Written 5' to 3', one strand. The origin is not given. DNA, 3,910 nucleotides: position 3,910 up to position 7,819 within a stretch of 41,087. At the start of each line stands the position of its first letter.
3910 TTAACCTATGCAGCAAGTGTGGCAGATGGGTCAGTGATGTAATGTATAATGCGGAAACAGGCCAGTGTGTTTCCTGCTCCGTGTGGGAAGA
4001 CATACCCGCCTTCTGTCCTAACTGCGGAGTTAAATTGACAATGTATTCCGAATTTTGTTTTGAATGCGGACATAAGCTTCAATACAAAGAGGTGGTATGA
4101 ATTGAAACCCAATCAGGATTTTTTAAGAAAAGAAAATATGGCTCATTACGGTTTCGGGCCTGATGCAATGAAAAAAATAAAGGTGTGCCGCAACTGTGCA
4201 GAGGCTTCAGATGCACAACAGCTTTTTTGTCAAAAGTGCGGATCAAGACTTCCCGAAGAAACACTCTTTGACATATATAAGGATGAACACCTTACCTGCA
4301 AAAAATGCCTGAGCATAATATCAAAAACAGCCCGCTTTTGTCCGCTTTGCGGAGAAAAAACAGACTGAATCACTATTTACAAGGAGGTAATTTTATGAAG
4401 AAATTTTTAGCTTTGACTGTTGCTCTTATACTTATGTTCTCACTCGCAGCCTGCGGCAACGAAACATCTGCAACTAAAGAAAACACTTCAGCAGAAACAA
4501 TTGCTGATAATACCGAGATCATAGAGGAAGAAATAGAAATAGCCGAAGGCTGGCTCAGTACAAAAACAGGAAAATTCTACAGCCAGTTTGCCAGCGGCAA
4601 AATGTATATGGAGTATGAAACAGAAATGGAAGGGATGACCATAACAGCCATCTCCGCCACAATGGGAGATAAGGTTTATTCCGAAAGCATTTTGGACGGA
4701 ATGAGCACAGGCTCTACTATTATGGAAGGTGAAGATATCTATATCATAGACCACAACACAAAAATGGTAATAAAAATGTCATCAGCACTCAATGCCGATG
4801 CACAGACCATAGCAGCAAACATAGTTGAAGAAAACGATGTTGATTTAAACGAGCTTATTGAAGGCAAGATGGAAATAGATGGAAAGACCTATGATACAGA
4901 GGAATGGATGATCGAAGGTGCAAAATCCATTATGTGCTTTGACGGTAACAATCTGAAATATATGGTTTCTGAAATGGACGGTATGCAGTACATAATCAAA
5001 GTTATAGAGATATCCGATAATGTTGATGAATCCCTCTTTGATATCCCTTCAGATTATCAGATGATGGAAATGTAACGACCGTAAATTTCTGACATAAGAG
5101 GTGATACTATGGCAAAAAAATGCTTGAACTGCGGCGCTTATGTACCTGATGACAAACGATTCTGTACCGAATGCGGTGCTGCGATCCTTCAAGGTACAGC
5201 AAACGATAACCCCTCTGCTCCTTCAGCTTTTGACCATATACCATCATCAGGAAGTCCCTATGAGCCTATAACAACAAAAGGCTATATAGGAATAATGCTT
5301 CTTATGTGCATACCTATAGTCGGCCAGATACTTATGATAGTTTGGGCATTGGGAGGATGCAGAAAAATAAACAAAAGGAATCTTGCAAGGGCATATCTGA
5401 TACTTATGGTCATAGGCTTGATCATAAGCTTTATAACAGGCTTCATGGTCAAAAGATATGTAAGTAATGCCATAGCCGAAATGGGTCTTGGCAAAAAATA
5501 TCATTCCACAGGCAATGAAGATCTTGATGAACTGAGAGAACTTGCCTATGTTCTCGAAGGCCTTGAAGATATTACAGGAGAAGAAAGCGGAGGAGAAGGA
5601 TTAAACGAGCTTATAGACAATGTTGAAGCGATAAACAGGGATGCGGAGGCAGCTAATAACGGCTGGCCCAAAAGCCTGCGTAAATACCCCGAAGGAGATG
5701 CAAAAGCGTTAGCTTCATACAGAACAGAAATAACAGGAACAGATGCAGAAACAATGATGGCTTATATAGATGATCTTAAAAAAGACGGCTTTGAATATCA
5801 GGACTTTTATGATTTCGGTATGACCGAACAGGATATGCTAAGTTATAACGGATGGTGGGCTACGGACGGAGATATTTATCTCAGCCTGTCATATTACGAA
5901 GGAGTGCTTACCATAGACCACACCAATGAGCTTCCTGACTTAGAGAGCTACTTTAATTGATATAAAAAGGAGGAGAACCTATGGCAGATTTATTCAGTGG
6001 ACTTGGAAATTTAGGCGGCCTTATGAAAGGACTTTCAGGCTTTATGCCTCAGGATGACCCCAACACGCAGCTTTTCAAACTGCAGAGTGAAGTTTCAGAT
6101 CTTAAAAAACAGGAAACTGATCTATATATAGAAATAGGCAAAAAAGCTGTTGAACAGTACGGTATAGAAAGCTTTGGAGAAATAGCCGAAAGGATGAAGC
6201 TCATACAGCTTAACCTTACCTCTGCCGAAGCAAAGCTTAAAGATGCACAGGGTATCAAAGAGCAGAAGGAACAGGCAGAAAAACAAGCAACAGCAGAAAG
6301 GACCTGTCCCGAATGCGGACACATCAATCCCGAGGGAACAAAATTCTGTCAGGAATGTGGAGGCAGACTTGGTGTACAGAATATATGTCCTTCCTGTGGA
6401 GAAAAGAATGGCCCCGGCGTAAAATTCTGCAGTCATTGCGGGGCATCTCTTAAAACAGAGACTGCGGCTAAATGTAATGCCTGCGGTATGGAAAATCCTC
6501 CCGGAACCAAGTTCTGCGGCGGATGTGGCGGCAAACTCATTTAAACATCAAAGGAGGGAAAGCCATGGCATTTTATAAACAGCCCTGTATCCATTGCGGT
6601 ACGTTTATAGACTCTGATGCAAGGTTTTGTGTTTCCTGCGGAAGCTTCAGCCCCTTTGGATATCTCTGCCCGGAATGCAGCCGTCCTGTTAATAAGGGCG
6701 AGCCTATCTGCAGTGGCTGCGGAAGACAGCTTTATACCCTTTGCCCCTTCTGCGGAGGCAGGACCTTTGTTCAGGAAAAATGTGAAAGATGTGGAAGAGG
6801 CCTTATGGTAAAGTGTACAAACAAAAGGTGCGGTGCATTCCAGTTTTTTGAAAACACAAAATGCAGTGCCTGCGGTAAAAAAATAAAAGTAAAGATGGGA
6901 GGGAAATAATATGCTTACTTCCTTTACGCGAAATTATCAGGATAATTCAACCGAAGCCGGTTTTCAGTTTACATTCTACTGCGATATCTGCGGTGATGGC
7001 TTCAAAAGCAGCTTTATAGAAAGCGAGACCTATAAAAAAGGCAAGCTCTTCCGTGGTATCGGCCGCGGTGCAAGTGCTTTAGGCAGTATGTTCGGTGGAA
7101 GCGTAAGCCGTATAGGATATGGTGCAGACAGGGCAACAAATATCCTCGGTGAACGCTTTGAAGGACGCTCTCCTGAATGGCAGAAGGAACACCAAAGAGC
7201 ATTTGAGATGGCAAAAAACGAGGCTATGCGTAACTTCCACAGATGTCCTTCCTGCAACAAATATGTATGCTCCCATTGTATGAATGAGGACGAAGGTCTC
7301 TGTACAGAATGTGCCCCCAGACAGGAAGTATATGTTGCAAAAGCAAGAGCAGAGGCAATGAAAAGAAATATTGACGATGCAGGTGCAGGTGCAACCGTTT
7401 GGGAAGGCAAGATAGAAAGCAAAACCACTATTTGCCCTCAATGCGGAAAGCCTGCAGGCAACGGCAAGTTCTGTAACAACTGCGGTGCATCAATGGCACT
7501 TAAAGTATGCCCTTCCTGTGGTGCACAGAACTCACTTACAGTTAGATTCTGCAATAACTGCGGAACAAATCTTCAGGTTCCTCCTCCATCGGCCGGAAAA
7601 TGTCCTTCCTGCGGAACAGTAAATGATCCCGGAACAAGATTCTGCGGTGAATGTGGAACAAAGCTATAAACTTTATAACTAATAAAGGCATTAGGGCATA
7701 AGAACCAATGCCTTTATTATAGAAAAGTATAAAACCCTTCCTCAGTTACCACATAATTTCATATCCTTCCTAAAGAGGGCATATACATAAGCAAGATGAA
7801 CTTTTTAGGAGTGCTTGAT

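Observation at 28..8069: The ~7.7-kb island is bracketed by diverged direct repeats of the spoIIID promoter and first ~42 codons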

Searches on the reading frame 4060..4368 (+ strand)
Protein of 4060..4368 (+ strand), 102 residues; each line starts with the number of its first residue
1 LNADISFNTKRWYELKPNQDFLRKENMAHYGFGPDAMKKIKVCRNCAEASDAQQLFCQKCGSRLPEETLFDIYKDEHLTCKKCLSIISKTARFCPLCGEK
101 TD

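Call 6: search_protein_families(library=pfam, proteins=[window:4060-4368:+], max_evalue=0.01)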
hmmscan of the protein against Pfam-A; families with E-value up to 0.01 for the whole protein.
window:4060-4368:+ (102 aa): 8 families
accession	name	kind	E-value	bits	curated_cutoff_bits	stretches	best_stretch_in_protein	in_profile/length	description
PF12773.13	DZR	-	1.1e-09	38.7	27.3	1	43-98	1-45/45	Double zinc ribbon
PF17032.10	Zn_ribbon_15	-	5.7e-08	33.9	28.9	2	75-98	50-73/73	zinc-ribbon family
PF13248.11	Zn_ribbon_3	-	4.7e-07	29.5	27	1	42-64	4-26/26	zinc-ribbon domain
PF13240.11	Zn_Ribbon_1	-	1.8e-06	28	25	0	80-99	2-21/23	zinc-ribbon domain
PF08772.16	Zn_ribbon_NOB1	-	1.5e-05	25.4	24.9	0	78-101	9-33/72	Nin one binding (NOB1) Zn-ribbon like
PF18912.6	DZR_2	-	0.00025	21.2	27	0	38-68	19-50/56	Double zinc ribbon domain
PF10571.15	UPF0547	-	0.0013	19.3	29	1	79-98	2-21/26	Uncharacterised protein family UPF0547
PF14447.12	Prok-RING_4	-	0.0089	16.3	27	0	76-100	17-39/46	Prokaryotic RING finger family 4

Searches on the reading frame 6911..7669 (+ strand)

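Call 6: search_protein_families(library=pfam, proteins=[window:6911-7669:+], max_evalue=0.01)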
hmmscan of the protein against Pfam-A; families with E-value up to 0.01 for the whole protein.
window:6911-7669:+ (252 aa): 6 families
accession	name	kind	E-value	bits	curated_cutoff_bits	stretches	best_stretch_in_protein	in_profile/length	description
PF12773.13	DZR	-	2e-18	66.7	27.3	2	200-249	1-45/45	Double zinc ribbon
PF24463.1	DUF7577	-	8.3e-13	48.1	28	2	230-252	4-26/27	Domain of unknown function (DUF7577)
PF13240.11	Zn_Ribbon_1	-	2.1e-12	46.8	25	2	200-221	2-23/23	zinc-ribbon domain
PF13248.11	Zn_ribbon_3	-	3.2e-10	39.5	27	2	230-252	4-26/26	zinc-ribbon domain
PF18912.6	DZR_2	-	2.2e-06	27.8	27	0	171-191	35-55/56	Double zinc ribbon domain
PF24460.1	DUF7575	-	0.00044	20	28.5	0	199-221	5-27/28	Domain of unknown function (DUF7575)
